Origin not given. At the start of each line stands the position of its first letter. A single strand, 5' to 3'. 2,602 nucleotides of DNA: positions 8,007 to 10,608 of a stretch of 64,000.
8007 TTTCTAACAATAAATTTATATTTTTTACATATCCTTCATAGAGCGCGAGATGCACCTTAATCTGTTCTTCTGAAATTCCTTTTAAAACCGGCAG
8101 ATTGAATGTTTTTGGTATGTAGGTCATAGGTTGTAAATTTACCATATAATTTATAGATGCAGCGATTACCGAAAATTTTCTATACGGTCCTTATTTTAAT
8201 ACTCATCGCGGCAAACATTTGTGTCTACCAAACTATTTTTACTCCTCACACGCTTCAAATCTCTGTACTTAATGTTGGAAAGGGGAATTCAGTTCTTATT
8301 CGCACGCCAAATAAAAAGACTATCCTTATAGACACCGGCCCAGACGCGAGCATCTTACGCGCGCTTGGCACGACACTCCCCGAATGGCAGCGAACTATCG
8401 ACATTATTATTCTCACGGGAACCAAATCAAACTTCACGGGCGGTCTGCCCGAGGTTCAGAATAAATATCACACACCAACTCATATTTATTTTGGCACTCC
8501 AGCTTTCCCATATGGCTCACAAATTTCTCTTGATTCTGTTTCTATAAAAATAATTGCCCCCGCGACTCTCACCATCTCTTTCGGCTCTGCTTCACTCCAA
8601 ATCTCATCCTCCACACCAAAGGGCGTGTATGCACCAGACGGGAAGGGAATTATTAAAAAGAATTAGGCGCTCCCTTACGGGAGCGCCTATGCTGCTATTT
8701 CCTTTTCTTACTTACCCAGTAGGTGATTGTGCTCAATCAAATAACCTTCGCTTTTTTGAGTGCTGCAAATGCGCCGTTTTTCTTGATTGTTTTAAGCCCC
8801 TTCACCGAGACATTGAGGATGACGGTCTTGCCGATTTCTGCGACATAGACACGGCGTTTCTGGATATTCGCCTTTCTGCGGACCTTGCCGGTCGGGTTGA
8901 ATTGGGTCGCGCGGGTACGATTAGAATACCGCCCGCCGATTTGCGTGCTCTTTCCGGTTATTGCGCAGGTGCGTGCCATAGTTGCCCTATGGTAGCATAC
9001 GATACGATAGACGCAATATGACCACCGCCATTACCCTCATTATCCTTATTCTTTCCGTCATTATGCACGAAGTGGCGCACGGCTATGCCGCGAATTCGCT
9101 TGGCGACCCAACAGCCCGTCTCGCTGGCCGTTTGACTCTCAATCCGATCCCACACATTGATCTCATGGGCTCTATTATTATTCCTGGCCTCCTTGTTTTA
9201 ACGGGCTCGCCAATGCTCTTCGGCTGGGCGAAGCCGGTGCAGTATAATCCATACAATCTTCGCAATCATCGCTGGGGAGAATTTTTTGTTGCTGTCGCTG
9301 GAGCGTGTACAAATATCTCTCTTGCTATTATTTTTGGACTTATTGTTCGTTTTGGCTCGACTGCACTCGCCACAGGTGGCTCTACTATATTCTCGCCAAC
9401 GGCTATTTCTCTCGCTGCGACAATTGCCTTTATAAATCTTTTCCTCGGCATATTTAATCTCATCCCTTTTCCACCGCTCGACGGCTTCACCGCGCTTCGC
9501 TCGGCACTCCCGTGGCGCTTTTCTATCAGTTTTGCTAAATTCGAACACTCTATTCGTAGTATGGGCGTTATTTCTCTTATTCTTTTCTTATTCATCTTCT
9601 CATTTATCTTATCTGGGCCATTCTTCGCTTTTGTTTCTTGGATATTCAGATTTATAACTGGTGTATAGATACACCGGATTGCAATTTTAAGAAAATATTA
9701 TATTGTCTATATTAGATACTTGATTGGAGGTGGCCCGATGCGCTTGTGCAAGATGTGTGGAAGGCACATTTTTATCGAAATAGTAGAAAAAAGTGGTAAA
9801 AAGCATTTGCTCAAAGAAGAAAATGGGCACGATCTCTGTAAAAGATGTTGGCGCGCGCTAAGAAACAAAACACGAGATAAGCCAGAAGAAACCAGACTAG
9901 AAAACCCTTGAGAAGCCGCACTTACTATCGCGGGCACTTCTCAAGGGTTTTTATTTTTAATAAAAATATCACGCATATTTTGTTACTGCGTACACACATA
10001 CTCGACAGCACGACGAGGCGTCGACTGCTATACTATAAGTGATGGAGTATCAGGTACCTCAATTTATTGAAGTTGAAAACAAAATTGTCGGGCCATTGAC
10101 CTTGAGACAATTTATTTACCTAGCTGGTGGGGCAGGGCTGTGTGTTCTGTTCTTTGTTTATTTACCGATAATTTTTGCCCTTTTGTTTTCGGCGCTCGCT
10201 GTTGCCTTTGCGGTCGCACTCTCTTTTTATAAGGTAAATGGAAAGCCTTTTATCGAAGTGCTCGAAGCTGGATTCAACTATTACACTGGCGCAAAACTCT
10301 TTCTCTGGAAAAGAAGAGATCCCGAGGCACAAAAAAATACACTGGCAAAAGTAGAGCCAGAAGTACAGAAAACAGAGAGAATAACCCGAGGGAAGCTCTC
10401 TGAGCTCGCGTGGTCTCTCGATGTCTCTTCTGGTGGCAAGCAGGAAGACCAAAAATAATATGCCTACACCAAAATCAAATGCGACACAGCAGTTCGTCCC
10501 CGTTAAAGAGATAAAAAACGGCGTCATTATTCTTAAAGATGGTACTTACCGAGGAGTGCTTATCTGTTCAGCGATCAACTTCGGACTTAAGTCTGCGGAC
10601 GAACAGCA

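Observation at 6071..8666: ComEC split from an apparently degenerate metallo-beta-lactamase domain by a convergent sod gene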

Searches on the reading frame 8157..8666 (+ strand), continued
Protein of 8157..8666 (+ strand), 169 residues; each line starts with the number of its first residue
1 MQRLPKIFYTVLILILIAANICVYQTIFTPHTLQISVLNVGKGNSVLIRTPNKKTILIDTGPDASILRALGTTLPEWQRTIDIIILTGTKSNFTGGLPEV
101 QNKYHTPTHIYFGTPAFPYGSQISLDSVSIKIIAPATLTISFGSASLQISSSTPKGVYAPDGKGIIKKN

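Call 37: find_encoding_contigs(protein=P0253, flank=5000, max_places=2)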
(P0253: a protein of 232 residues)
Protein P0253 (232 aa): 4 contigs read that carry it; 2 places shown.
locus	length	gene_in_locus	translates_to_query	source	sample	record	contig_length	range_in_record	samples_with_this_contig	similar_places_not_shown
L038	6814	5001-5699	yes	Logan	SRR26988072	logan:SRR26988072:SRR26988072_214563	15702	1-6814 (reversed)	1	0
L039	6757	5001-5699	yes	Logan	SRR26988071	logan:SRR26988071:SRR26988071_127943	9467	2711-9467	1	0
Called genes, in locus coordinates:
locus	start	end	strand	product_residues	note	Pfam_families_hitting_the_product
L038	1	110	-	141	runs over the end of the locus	PF11969:DcpS_C, PF01230:HIT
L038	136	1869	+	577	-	PF01368:DHH, PF02272:DHHA1 (weak), PF17768:RecJ_OB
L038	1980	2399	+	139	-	PF00075:RNase_H, PF13456:RVT_3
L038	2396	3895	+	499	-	PF13567:DUF4131, PF03772:Competence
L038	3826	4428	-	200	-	PF02777:Sod_Fe_C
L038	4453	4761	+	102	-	-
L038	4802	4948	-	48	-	-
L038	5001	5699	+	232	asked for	-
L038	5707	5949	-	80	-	PF00830:Ribosomal_L28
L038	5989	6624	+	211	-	PF02163:Peptidase_M50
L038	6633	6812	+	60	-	?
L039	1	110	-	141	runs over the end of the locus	PF11969:DcpS_C, PF01230:HIT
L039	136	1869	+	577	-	PF01368:DHH, PF02272:DHHA1 (weak), PF17768:RecJ_OB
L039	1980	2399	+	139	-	PF00075:RNase_H, PF13456:RVT_3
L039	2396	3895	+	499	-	PF13567:DUF4131, PF03772:Competence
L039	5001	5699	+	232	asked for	-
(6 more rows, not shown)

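Call 41: find_encoding_contigs(protein=P0001, flank=10000, max_places=3)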
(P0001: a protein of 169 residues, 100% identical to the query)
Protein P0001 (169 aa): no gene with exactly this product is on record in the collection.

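Call 76: search_solved_structures(query=A7, max_evalue=0.00001, show_alignments=1)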
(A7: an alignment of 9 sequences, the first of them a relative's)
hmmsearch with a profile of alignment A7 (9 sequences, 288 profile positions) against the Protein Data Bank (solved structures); distinct sequences matched with E-value up to 0.00001: 9.
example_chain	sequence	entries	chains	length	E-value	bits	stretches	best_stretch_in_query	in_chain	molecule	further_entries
9ic4_A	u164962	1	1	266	7.4e-58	199.3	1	34-287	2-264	Competence protein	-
30bt_A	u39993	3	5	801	3.5e-57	197.1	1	12-286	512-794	Beta-lactamase-like domain | ComEC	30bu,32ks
9vc6_A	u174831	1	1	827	6.1e-45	156.9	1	83-281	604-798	Competence protein ComEC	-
9vc9_A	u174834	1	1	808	9.8e-25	90.6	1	166-286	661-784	Dna internalization-related competence protein rec2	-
9vcb_A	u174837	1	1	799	3.8e-24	88.7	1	145-286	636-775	DNA internalization-related competence protein ComEC/Rec2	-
9vcf_A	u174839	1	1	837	4.4e-24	88.5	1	145-286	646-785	DNA internalization-related competence protein ComEC/Rec2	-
12qj_A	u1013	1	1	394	8.3e-09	38.4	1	82-238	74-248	Choline binding protein E CbpE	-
1wra_A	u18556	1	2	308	2e-08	37.1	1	82-238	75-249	Teichoic acid phosphorylcholine esterase/choline binding protein E (cbpE)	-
2bib_A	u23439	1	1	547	4.3e-08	36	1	82-238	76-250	TEICHOIC ACID PHOSPHORYLCHOLINE ESTERASE/ CHOLINE BINDING PROTEIN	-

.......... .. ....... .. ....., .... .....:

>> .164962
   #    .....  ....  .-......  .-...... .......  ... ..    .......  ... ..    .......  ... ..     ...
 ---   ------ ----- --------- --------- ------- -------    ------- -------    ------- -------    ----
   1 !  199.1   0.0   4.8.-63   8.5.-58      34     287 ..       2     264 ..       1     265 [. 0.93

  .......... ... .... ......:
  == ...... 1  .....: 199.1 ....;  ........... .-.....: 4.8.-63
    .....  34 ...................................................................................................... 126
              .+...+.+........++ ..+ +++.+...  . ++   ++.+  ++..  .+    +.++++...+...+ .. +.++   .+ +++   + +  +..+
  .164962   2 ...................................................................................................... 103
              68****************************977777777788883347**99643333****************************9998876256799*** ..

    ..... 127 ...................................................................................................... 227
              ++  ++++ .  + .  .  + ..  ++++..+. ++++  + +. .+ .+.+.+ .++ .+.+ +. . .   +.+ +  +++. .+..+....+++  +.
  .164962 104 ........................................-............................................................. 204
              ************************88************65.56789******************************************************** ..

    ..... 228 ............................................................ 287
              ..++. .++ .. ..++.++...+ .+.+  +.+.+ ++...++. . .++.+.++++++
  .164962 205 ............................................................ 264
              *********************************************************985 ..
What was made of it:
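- A7 matches solved ComEC nuclease domains: 9ic4 at E 7e-58 and 30bt residues 512-794 at E 4e-57 (call 76).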

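Call 77: find_encoding_contigs(protein=P0348, flank=4000, max_places=2)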
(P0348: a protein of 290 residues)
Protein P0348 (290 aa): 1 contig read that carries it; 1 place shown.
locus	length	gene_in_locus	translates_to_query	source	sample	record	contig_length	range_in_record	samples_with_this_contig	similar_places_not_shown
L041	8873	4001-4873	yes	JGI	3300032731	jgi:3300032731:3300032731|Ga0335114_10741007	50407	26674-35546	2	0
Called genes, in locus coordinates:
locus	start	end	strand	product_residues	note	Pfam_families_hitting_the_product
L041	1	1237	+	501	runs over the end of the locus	PF13567:DUF4131, PF03772:Competence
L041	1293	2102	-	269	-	-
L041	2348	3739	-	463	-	-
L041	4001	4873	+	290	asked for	PF00753:Lactamase_B, PF12706:Lactamase_B_2 (weak)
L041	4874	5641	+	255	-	PF13506:Glyco_transf_21, PF00535:Glycos_transf_2, PF10111:Glyco_tranf_2_2, PF13641:Glyco_tranf_2_3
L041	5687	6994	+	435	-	PF13439:Glyco_transf_4, PF13579:Glyco_trans_4_4, PF20706:GT4-conflict, PF00534:Glycos_transf_1, PF13692:Glyco_trans_1_4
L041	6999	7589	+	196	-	PF00334:NDK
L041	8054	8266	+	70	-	-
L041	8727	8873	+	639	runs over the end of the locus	PF00291:PALP, PF08502:LeuA_dimer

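Call 78: find_encoding_contigs(protein=P0389, flank=4000, max_places=2)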
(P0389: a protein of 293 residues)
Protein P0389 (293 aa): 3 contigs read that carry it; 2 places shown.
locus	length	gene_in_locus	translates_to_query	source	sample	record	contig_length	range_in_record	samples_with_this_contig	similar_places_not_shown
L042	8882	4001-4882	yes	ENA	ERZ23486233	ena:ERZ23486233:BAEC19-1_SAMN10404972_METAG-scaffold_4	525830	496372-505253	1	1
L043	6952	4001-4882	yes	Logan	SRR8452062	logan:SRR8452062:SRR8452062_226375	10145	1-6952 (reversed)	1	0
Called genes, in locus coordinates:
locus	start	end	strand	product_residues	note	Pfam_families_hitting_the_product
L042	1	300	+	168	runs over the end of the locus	PF04519:Bactofilin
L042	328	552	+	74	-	-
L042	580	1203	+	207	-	PF03703:bPH_2 (weak)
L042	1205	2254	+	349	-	PF02547:Queuosine_synth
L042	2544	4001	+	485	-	PF13567:DUF4131, PF03772:Competence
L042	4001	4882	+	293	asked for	PF00753:Lactamase_B, PF12706:Lactamase_B_2 (weak)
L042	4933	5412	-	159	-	PF00334:NDK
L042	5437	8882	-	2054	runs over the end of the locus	-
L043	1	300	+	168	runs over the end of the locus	PF04519:Bactofilin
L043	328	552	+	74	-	-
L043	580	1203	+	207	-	PF03703:bPH_2 (weak)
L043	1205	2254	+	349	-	PF02547:Queuosine_synth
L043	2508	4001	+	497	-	PF13567:DUF4131, PF03772:Competence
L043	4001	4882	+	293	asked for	PF00753:Lactamase_B, PF12706:Lactamase_B_2 (weak)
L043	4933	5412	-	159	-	PF00334:NDK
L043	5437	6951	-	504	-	?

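Call 79: find_encoding_contigs(protein=P0312, flank=4000, max_places=2)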
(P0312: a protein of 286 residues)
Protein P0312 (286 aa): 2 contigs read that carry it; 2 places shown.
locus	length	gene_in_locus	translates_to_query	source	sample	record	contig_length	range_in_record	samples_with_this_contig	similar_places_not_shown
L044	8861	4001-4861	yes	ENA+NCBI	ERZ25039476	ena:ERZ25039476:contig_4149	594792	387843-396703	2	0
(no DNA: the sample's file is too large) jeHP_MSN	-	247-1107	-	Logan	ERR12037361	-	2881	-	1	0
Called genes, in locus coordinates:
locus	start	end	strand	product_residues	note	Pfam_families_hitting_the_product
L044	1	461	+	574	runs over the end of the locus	PF01368:DHH, PF02272:DHHA1, PF17768:RecJ_OB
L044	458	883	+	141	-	PF00075:RNase_H, PF13456:RVT_3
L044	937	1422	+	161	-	-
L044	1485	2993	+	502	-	PF13567:DUF4131, PF03772:Competence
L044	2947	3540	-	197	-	PF02777:Sod_Fe_C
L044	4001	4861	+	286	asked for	-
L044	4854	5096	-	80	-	PF00830:Ribosomal_L28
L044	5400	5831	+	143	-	PF02163:Peptidase_M50 (weak)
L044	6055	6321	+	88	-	PF00312:Ribosomal_S15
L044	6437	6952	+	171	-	PF01936:NYN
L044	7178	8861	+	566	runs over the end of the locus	-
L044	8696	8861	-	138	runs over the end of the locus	-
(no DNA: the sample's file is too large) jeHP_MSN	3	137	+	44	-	?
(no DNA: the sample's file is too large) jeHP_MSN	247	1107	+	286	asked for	-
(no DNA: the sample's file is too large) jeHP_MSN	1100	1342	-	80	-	PF00830:Ribosomal_L28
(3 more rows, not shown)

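Call 81: search_protein_families(library=pfam, proteins=[L041:1293-2102:-, L041:2348-3739:-, L038:4453-4761:+, L044:937-1422:+, P0121, P0306, P0389], max_evalue=0.01)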
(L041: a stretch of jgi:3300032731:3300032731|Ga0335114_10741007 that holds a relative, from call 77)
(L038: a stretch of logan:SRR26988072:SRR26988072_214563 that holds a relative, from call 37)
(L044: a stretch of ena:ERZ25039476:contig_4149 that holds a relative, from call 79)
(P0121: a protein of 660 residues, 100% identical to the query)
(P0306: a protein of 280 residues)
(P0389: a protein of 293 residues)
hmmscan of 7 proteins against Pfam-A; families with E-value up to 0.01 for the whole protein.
L041:1293-2102:- (269 aa): 0 families

L041:2348-3739:- (463 aa): 1 family
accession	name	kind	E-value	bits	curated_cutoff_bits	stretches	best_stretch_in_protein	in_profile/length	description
PF13181.12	TPR_8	-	0.00057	20.3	25.7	0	369-397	2-30/34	Tetratricopeptide repeat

L038:4453-4761:+ (102 aa): 0 families

L044:937-1422:+ (161 aa): 0 families

P0121 (660 aa): 2 families
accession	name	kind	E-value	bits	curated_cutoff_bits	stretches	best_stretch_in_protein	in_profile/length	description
PF03772.21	Competence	-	5.3e-42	144.5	23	1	215-480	2-265/270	Competence protein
PF13567.11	DUF4131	-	6.9e-14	52.3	31.6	1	28-169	9-158/165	Domain of unknown function (DUF4131)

P0306 (280 aa): 0 families

P0389 (293 aa): 4 families
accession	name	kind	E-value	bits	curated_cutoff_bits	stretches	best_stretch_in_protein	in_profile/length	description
PF00753.33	Lactamase_B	-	8.9e-17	62.1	22.7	1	48-249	2-195/196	Metallo-beta-lactamase superfamily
PF12706.13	Lactamase_B_2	-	4.2e-06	26.9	27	1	65-200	3-143/200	Beta-lactamase superfamily domain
PF25281.1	MBL_MAP1B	-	2.7e-05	23.8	37.6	1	43-118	22-93/279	MAP1B MBL-like domain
PF16661.11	Lactamase_B_6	-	0.0038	17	27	0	64-113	8-59/193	Metallo-beta-lactamase superfamily domain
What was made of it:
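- Closest known: Stand-alone TM-anchored ComEC-type MBL nucleases of other Patescibacteria-like lineages. Different: Those proteins are about 290 aa with intact THPxxDH, GDA and HHGS motifs and pass Pfam Lactamase_B at 62 bits (call 81).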

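Call 95: list_cluster_members(proteins=[P0001, P0121, P0389])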
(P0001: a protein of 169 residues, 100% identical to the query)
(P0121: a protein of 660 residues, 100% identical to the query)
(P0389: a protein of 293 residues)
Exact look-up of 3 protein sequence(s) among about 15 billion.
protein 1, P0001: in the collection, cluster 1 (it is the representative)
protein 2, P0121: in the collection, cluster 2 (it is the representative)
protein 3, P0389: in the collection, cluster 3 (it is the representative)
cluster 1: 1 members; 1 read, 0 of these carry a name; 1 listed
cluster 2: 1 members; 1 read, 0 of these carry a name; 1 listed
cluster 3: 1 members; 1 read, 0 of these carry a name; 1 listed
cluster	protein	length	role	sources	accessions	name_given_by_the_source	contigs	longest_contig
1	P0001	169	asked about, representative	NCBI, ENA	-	-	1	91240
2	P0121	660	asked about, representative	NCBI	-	-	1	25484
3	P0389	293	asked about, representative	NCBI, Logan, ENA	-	-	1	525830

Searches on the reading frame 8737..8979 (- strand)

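Call 3: search_protein_families(library=pfam, proteins=[window:8737-8979:-], max_evalue=1)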
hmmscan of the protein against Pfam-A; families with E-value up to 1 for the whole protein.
window:8737-8979:- (80 aa): 1 family
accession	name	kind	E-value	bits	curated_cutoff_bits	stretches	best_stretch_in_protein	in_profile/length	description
PF00830.24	Ribosomal_L28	-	7.2e-11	42.4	27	1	3-68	1-60/60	Ribosomal L28 family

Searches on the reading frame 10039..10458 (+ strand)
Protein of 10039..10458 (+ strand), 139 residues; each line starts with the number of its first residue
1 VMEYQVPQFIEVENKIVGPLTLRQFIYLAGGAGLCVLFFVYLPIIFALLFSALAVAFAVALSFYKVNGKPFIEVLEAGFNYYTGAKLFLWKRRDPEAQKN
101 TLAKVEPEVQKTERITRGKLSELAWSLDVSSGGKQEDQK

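Call 87: search_protein_families(library=pfam, proteins=[window:10039-10458:+], max_evalue=0.001)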
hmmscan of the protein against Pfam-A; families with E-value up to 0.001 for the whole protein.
window:10039-10458:+ (139 aa): 2 families
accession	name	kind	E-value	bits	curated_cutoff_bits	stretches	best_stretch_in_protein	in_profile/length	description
PF12666.12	PrgI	-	3.3e-10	40.8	27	1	10-80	6-80/91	PrgI family protein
PF12648.12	TcpE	-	8.2e-05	23.5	29.9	1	18-87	22-93/100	TcpE family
